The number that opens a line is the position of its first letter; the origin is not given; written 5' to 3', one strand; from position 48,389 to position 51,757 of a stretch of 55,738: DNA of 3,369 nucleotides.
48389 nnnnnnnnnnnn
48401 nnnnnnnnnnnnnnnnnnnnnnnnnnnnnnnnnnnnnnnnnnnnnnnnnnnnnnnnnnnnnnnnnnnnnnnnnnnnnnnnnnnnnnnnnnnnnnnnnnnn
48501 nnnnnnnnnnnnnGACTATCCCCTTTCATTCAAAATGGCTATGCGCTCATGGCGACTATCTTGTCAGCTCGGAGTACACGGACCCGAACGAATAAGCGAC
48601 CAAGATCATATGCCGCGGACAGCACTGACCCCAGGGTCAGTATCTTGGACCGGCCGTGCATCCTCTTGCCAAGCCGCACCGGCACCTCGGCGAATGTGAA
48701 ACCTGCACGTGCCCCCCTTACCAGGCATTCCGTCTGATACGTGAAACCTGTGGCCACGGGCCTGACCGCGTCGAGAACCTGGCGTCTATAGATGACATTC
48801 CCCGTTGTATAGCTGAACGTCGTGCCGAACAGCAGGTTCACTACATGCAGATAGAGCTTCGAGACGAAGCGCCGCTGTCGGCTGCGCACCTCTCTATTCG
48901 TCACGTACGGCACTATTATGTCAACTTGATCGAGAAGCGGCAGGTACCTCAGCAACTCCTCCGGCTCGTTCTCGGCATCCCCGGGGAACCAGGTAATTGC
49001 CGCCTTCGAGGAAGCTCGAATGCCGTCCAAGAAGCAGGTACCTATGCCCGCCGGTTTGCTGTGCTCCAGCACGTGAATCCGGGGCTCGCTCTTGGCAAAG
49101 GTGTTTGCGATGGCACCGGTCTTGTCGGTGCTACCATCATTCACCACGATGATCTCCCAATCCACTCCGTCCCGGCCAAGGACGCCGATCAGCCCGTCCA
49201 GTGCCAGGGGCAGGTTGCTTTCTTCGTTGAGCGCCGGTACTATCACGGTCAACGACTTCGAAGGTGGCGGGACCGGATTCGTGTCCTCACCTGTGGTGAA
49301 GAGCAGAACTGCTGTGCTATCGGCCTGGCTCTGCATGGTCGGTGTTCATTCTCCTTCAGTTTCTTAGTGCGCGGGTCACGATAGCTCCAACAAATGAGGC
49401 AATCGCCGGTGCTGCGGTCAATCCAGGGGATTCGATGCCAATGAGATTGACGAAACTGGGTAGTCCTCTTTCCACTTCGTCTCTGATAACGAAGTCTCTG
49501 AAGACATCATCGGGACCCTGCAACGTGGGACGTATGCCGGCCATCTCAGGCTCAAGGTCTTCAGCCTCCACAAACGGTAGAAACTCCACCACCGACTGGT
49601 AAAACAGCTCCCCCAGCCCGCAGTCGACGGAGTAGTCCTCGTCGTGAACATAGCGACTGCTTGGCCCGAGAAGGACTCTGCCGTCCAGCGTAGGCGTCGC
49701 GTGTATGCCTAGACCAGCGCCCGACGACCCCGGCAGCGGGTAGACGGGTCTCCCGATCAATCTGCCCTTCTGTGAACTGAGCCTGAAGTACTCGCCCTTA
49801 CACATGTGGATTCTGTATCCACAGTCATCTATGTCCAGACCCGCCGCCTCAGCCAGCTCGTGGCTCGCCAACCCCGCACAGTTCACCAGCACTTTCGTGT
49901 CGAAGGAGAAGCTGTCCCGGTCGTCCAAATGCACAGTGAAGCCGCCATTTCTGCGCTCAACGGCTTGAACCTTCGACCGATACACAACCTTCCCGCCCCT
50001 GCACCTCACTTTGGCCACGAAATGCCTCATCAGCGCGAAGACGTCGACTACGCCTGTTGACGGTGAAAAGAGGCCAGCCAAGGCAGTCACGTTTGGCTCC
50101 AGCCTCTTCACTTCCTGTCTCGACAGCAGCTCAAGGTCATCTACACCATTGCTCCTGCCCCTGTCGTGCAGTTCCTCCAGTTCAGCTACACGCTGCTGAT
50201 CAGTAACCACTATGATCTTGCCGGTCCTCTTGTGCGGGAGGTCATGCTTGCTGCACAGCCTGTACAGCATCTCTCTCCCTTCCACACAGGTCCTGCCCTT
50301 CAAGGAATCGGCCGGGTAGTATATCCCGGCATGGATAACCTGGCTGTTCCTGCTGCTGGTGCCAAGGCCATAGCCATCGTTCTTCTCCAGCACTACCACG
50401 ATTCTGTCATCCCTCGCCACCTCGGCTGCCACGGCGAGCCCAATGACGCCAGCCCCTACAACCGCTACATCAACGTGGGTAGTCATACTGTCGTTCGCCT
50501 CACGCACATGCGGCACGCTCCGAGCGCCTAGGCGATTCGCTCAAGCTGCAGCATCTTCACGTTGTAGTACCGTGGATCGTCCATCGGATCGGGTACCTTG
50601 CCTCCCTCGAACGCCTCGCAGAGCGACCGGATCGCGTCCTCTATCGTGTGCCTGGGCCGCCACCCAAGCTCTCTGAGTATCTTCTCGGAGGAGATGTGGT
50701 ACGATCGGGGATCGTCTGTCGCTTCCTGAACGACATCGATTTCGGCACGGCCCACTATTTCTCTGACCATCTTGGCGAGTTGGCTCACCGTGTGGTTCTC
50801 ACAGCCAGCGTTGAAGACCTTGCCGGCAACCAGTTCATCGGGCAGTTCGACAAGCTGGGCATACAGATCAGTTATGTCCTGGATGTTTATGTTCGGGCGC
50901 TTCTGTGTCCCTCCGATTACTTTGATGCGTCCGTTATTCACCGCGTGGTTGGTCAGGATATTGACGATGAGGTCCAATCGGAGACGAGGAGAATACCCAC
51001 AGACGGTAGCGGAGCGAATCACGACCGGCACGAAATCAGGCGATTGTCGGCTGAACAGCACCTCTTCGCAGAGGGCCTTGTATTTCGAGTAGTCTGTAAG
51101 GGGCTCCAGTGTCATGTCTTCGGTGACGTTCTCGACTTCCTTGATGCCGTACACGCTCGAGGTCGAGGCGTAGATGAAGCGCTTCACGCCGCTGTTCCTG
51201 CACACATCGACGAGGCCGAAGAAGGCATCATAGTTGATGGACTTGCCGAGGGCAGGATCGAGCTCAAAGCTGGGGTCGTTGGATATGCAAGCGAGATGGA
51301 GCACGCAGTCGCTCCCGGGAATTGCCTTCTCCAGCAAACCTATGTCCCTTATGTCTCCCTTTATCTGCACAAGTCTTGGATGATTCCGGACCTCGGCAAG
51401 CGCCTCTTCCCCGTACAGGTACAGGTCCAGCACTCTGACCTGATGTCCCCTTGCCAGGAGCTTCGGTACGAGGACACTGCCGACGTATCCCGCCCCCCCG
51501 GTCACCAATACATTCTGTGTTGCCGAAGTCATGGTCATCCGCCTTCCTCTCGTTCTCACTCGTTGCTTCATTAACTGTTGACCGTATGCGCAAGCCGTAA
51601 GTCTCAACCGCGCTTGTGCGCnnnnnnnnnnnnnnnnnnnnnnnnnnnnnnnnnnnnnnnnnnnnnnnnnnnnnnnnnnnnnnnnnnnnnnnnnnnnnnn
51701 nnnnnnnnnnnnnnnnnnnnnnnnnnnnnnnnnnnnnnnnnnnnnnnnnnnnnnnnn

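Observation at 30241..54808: Candidate undescribed surface-glycosylation system built on GT-C enzymes and an unusual monosaccharide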

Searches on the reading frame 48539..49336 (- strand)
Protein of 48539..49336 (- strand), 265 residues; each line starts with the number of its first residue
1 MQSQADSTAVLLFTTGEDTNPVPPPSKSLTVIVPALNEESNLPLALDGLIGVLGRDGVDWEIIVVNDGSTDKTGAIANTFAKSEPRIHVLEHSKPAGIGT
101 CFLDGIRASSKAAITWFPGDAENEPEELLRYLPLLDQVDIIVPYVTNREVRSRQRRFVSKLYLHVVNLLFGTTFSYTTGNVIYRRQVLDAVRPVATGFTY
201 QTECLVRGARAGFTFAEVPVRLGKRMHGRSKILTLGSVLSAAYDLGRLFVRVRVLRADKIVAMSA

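Call 5: search_protein_families(library=pfam, proteins=[window:48539-49336:-], max_evalue=0.01)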
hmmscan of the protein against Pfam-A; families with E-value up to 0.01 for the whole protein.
window:48539-49336:- (265 aa): 1 family
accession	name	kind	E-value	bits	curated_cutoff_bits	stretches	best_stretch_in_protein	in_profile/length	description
PF00535.33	Glycos_transf_2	-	8.4e-23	81.6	23.3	1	30-190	1-166/168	Glycosyl transferase family 2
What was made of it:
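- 48539..49336 (-): 265-aa GT2 of the DPM1/ArnC/GtrB type; predicted polyprenyl-phosphate sugar synthase. Glycos_transf_2 E 8e-23 (call 5).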

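Call 6: search_protein_families(library=ncbifam, proteins=[window:48539-49336:-], max_evalue=0.00001)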
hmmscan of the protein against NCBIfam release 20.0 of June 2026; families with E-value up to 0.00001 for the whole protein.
window:48539-49336:- (265 aa): 10 families
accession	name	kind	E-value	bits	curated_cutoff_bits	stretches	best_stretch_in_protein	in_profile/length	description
NF047588.1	GlcsyltransPgfSStrep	equivalog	2.2e-11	43.5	500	1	29-174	3-149/308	glycosyltransferase PgfS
NF007986.1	PRK10714.1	equivalog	4e-11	42.5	529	1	27-245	6-222/316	undecaprenyl-phosphate 4-deoxy-4-formamido-L-arabinose transferase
TIGR03937.1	PgaC_IcaA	equivalog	4.7e-11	42.3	422.3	1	27-122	45-137/407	poly-beta-1,6-N-acetyl-D-glucosamine synthase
NF007482.0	PRK10073.1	equivalog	6.6e-09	35.2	423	1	27-122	6-97/334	glycosyltransferase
NF038302.1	EPS_HpsE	equivalog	2.5e-08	33.3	300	1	29-92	3-66/307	hormogonium polysaccharide biosynthesis glycosyltransferase HpsE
TIGR04182.1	glyco_TIGR04182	equivalog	1.2e-07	31.4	325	1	29-229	2-197/293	S-layer glycoprotein N-glycosyltransferase AglJ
TIGR03965.1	mycofact_glyco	equivalog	1.6e-07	30.6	280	1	22-138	68-182/467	mycofactocin biosynthesis glycosyltransferase MftF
TIGR04283.1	glyco_like_mftF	equivalog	3.4e-07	30.1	182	1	29-82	1-51/221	TIGR04283 family arsenosugar biosynthesis glycosyltransferase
NF047683.1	TeichurnBiosyTuaG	equivalog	3.7e-07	30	400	1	28-142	7-118/252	teichuronic acid biosynthesis protein TuaG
NF041391.1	DPhHxTase_Halo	equivalog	8.8e-06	24.8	375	0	63-229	27-189/213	dolichyl-phosphate hexose transferase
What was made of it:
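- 48539..49336 (-): NCBIfam hits are PgfS, ArnC and AglJ, all below their cut-offs (call 6).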

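Call 30: search_solved_structures(query=window:48539-49336:-, max_evalue=0.00001)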
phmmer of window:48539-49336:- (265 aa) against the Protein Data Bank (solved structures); distinct sequences matched with E-value up to 0.00001: 8.
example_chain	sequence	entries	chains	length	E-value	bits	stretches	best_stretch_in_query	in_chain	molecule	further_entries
5mlz_A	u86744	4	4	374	2.6e-10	43.4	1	26-233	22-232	Dolichol monophosphate mannose synthase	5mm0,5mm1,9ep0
9bhc_C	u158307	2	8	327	4.6e-10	42.6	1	25-246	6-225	Undecaprenyl-phosphate 4-deoxy-4-formamido-L-arabinose transferase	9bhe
8vxh_A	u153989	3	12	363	5.2e-10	42.5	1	24-246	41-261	Undecaprenyl-phosphate 4-deoxy-4-formamido-L-arabinose transferase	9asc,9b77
9hwj_A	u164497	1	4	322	3e-09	39.9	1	25-246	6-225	Undecaprenyl-phosphate 4-deoxy-4-formamido-L-arabinose transferase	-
5eke_A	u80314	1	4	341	1.2e-08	38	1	28-194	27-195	Uncharacterized glycosyltransferase sll0501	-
5ekp_C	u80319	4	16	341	1.2e-08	38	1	28-194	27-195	Uncharacterized glycosyltransferase sll0501 | Glycosyltransferase sll0501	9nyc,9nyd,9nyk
9nye_A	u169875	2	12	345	1.3e-08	37.9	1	28-194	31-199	Glycosyltransferase sll0501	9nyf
5hea_A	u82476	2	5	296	2.4e-07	33.7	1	29-122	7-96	Putative glycosyltransferase (GalT1)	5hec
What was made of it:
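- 48539..49336 (-): Best PDB relatives are DPMS 5mlz, ArnC and GtrB, aligned over the whole catalytic domain (call 30).
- On Three-component polyprenyl-P-sugar glycosylation system: Best PDB relatives are DPMS 5mlz (2.6e-10), ArnC and GtrB, aligned across residues 25-246 (call 30).
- Checked: GT2: its best solved relatives are DPMS, ArnC and GtrB (call 30).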

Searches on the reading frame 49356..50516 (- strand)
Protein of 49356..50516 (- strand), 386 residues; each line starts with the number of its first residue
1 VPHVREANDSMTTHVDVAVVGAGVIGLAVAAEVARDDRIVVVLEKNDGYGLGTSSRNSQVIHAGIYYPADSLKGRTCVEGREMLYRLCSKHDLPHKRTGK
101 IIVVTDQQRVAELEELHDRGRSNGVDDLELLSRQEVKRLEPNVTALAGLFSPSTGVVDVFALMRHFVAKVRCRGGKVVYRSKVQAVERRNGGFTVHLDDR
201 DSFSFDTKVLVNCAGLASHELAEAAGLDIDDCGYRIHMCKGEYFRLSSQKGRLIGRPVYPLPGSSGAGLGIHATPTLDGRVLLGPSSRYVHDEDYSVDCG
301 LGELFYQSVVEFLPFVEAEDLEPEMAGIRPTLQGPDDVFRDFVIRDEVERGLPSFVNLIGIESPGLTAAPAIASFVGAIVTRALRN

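Call 5: search_protein_families(library=pfam, proteins=[window:49356-50516:-], max_evalue=0.01)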
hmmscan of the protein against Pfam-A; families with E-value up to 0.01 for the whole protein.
window:49356-50516:- (386 aa): 7 families
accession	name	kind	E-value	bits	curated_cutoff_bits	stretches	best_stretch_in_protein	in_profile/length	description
PF01266.30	DAO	-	2.4e-64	218.6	27.9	1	16-374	1-348/353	FAD dependent oxidoreductase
PF13450.12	NAD_binding_8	-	1.2e-05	26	21.9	1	19-57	1-39/68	NAD(P)-binding Rossmann-like domain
PF00890.30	FAD_binding_2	-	3.5e-05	23.6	20.4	1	16-217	1-205/414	FAD binding domain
PF07992.20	Pyr_redox_2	-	4.5e-05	23.4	26.1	0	15-48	143-176/291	Pyridine nucleotide-disulphide oxidoreductase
PF03486.20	HI0933_like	-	9.7e-05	22.4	50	0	16-49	2-35/244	HI0933-like protein Rossmann domain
PF01946.23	Thi4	-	0.0034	17.1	26.2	1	14-53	17-57/235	Thi4 family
PF13738.12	Pyr_redox_3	-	0.0099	15.6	30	0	19-46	2-30/305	Pyridine nucleotide-disulphide oxidoreductase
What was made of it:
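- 49356..50516 (-): FAD oxidoreductase of the L-2-hydroxyglutarate oxidase/dehydrogenase type. DAO E 2e-64 (call 5).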

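Call 6: search_protein_families(library=ncbifam, proteins=[window:49356-50516:-], max_evalue=0.00001)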
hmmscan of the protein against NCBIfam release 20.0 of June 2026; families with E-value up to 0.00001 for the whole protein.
window:49356-50516:- (386 aa): 21 families
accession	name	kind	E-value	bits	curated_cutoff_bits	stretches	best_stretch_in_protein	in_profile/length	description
NF008726.1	PRK11728.1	equivalog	1.2e-72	245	299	1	16-287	2-268/389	L-2-hydroxyglutarate oxidase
NF033460.1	glycerol3P_ox_II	equivalog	2.4e-52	178.3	460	1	15-380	2-360/361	type 2 glycerol-3-phosphate oxidase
TIGR02352.1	thiamin_ThiO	equivalog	2.2e-20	73.1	250.8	1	88-332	78-306/351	glycine oxidase ThiO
TIGR03377.1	glycerol3P_GlpA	equivalog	7e-16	57.8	552.8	1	16-230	1-216/530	anaerobic glycerol-3-phosphate dehydrogenase subunit GlpA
NF008313.0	PRK11101.1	equivalog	1.4e-13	50.3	425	1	11-229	5-224/548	anaerobic glycerol-3-phosphate dehydrogenase subunit A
TIGR03197.1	MnmC_Cterm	equivalog_domain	1.6e-13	50.5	174.2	1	16-229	1-214/400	FAD-dependent 5-carboxymethylaminomethyl-2-thiouridine(34) oxidoreductase MnmC1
TIGR03364.1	HpnW_proposed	hypoth_equivalog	2.3e-13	50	285.1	1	16-219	2-198/365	TIGR03364 family FAD-dependent oxidoreductase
NF009906.0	PRK13369.1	equivalog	1e-12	47.4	352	1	11-224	3-221/502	glycerol-3-phosphate dehydrogenase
NF002480.1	PRK01747.1-1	equivalog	1.1e-12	47.2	540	1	11-226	245-460/645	bifunctional tRNA (5-methylaminomethyl-2-thiouridine)(34)-methyltransferase MnmC2/FAD-dependent 5-carboxymethylaminomethyl-2-thiouridine(34)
NF008899.0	PRK12266.1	equivalog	1.4e-12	46.9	360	1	11-225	3-223/508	glycerol-3-phosphate dehydrogenase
NF050086.1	pipecolate_AmaA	exception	4.1e-12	45.5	600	1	12-199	23-221/425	L-pipecolate oxidase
NF009074.0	PRK12409.1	equivalog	2e-11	43.7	494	1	75-227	109-267/410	D-amino acid dehydrogenase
TIGR01377.1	soxA_mon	subfamily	1.2e-09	37.5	479.65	1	16-279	2-257/381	amino oxidase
NF001933.0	PRK00711.1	subfamily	2.7e-09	36.6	383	0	17-65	3-51/429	D-amino acid dehydrogenase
TIGR01373.1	soxB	subfamily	1.6e-08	33.8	529.45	1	13-229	29-251/407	sarcosine oxidase subunit beta family protein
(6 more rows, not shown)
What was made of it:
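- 49356..50516 (-): NF008726 L-2-hydroxyglutarate oxidase, 245 bits against a cut-off of 299 (call 6).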

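Call 77: search_solved_structures(query=window:49356-50516:-, max_evalue=1e-8)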
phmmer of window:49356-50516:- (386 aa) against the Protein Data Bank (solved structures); distinct sequences matched with E-value up to 1e-8: 4.
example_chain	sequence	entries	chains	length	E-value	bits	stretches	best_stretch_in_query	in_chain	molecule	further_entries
3dme_A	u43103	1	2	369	3.4e-82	280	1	11-374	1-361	conserved exported protein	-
8w75_D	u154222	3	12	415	1.8e-47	165.7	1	16-305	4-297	FI05204p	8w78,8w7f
4x9m_A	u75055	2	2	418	6.7e-27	98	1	10-373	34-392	L-alpha-glycerophosphate oxidase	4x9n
6j38_A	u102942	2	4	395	2.2e-09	40.4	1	13-331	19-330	FAD-dependent glycine oxydase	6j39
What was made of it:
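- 49356..50516 (-): PDB 3dme 3e-82 and 8w75 2e-47 (call 77).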

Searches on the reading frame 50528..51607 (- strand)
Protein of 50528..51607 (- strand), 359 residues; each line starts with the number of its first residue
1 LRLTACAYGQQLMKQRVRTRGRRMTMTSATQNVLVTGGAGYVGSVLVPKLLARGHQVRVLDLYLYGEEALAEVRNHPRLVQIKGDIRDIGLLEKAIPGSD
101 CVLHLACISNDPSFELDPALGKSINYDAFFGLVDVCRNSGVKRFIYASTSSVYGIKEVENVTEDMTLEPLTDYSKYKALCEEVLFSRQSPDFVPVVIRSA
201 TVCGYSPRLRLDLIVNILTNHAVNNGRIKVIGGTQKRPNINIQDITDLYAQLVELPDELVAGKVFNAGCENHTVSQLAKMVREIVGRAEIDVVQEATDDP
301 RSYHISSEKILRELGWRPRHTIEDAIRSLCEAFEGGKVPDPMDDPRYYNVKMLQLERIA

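Call 5: search_protein_families(library=pfam, proteins=[window:50528-51607:-], max_evalue=0.01)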
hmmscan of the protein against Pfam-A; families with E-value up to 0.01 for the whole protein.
window:50528-51607:- (359 aa): 9 families
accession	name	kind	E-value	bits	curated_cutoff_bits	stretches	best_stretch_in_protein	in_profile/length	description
PF01370.27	Epimerase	-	8.6e-33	114.2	20.9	1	33-268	1-240/240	NAD dependent epimerase/dehydratase family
PF16363.11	GDP_Man_Dehyd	-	2.6e-25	90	27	1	34-328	1-331/332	GDP-mannose 4,6 dehydratase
PF01073.25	3Beta_HSD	-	2.6e-21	76.3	22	1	34-220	1-199/280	3-beta hydroxysteroid dehydrogenase/isomerase family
PF13460.12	NAD_binding_10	-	3.1e-13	50.4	27.2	1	37-184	1-131/184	NAD(P)H-binding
PF04321.23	RmlD_sub_bind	-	5.5e-12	45.8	27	1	32-289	2-235/287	RmlD substrate binding domain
PF05368.20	NmrA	-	1.1e-09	38.8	27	1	30-150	2-108/298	NmrA-like family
PF02719.21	Polysacc_synt_2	-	2e-08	34.2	20.2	1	33-150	1-129/293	Polysaccharide biosynthesis protein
PF07993.18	NAD_binding_4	-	2.6e-05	24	20.1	1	35-203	1-208/258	Male sterility protein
PF03435.24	Sacchrp_dh_NADP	-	3.8e-05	24.5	25.1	1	38-108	5-78/129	Saccharopine dehydrogenase NADP binding domain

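Call 6: search_protein_families(library=ncbifam, proteins=[window:50528-51607:-], max_evalue=0.00001)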
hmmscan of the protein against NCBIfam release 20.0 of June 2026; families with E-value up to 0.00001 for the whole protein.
window:50528-51607:- (359 aa): 22 families
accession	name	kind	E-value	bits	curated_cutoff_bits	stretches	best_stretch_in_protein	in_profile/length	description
TIGR01179.1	galE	equivalog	1.1e-30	106.6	262.3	1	32-327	1-319/332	UDP-glucose 4-epimerase GalE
TIGR01181.1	dTDP_gluc_dehyt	equivalog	1.6e-27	96.5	365.1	1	33-329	2-307/321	dTDP-glucose 4,6-dehydratase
TIGR04180.1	EDH_00030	hypoth_equivalog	5.7e-24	84.7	475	1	33-296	1-266/297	NAD-dependent 4,6-dehydratase LegB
NF043036.1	ErythonDh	equivalog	1.9e-22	79.9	325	1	32-185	2-161/321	D-erythronate dehydrogenase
NF008872.0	PRK11908.1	equivalog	4.4e-18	65.4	294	1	31-335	2-337/349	bifunctional UDP-4-keto-pentose/UDP-xylose synthase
TIGR02197.1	heptose_epim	equivalog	5.9e-18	65.1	274.6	1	33-187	1-152/316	ADP-glyceromanno-heptose 6-epimerase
TIGR03466.1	HpnA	hypoth_equivalog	1.5e-17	63.5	367.65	1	32-197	2-164/327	hopanoid-associated sugar epimerase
NF042422.1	oxyalk_red_OleD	equivalog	1.8e-15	57.1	580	1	32-237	2-198/329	2-alkyl-3-oxoalkanoate reductase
NF011728.1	PRK15181.1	equivalog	4.7e-15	55.4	760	1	24-181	9-173/348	Vi polysaccharide biosynthesis UDP-N-acetylglucosaminuronic acid C-4 epimerase TviC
NF007956.0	PRK10675.1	subfamily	9.1e-15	54.6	394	1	32-194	2-172/338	UDP-glucose 4-epimerase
NF005998.1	PRK08125.1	equivalog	2.4e-13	49.4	777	1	17-165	302-448/649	bifunctional UDP-4-amino-4-deoxy-L-arabinose formyltransferase/UDP-glucuronic acid oxidase ArnA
NF042423.1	oxyalk_red_Shew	equivalog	1.3e-12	47.4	580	1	26-299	4-268/331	2-alkyl-3-oxoalkanoate reductase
NF007490.0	PRK10084.1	subfamily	2.2e-12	46.7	649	1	32-331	2-332/361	dTDP-glucose 4,6-dehydratase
NF052578.1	StrlDmthSdmBMthl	equivalog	2.5e-12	47.2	600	1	33-289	3-249/328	sterol demethylase protein SdmB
NF007582.0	PRK10217.1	equivalog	1.9e-11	43.7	698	1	31-328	2-326/355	dTDP-glucose 4,6-dehydratase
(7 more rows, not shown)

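Call 32: search_solved_structures(query=window:50528-51607:-, max_evalue=1e-10)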
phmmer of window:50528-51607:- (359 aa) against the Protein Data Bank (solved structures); distinct sequences matched with E-value up to 1e-10: 63 (the best 60 are shown).
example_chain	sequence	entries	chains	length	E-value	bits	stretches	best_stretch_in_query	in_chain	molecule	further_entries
6vo6_A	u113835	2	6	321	1.8e-42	148.8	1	31-338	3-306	Putative sugar-nucleotide epimerase/dehydratease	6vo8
8rdg_A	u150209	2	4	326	4.4e-29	104.8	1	32-329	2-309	SDR family NAD(P)-dependent oxidoreductase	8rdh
8rdi_A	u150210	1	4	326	1.6e-28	103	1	32-329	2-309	SDR family NAD(P)-dependent oxidoreductase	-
6wjb_A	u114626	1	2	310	4.1e-26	95.1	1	30-293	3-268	NAD-dependent epimerase/dehydratase family protein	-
6wj9_A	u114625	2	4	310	2e-25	92.8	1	30-293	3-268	NAD-dependent epimerase/dehydratase family protein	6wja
4lk3_A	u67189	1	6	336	1e-24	90.5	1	31-330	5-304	UDP-glucuronic acid decarboxylase 1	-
2b69_A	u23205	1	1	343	3.2e-24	88.8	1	30-330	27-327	UDP-glucuronate decarboxylase 1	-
4gll_A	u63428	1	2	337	4.1e-24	88.5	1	31-330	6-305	UDP-glucuronic acid decarboxylase 1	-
4m55_A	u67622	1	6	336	6.8e-24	87.8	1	31-330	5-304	UDP-glucuronic acid decarboxylase 1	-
6dnt_A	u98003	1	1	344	1.4e-20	76.9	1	27-292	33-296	NAD-dependent epimerase/dehydratase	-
3icp_A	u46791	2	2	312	2.7e-20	76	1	33-331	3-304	NAD-dependent epimerase/dehydratase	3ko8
6bi4_A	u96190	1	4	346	3.6e-20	75.5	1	26-334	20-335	dTDP-glucose 4,6-dehydratase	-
1r6d_A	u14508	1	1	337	4e-20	75.4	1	33-327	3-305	TDP-glucose-4,6-dehydratase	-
1r66_A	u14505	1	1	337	5.5e-20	74.9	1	33-327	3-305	TDP-glucose-4,6-dehydratase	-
2hun_A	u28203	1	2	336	7.5e-20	74.5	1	32-330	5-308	336aa long hypothetical dTDP-glucose 4,6-dehydratase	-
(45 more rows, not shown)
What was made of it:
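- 50528..51532 (-): SDR2: predicted NDP-heptose C4 dehydrogenase (Cj1427-like). Best PDB relative is 6vo6/6vo8, E 1.8e-42; the next best hit is 1e-29 (call 32).
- On Cj1427-type ping-pong NDP-heptose C4 dehydrogenase: 6vo6/6vo8 at E 1.8e-42, against 4e-29 for the next hit (call 32).
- SDR2's nearest solved relative is 6vo6 (call 32).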
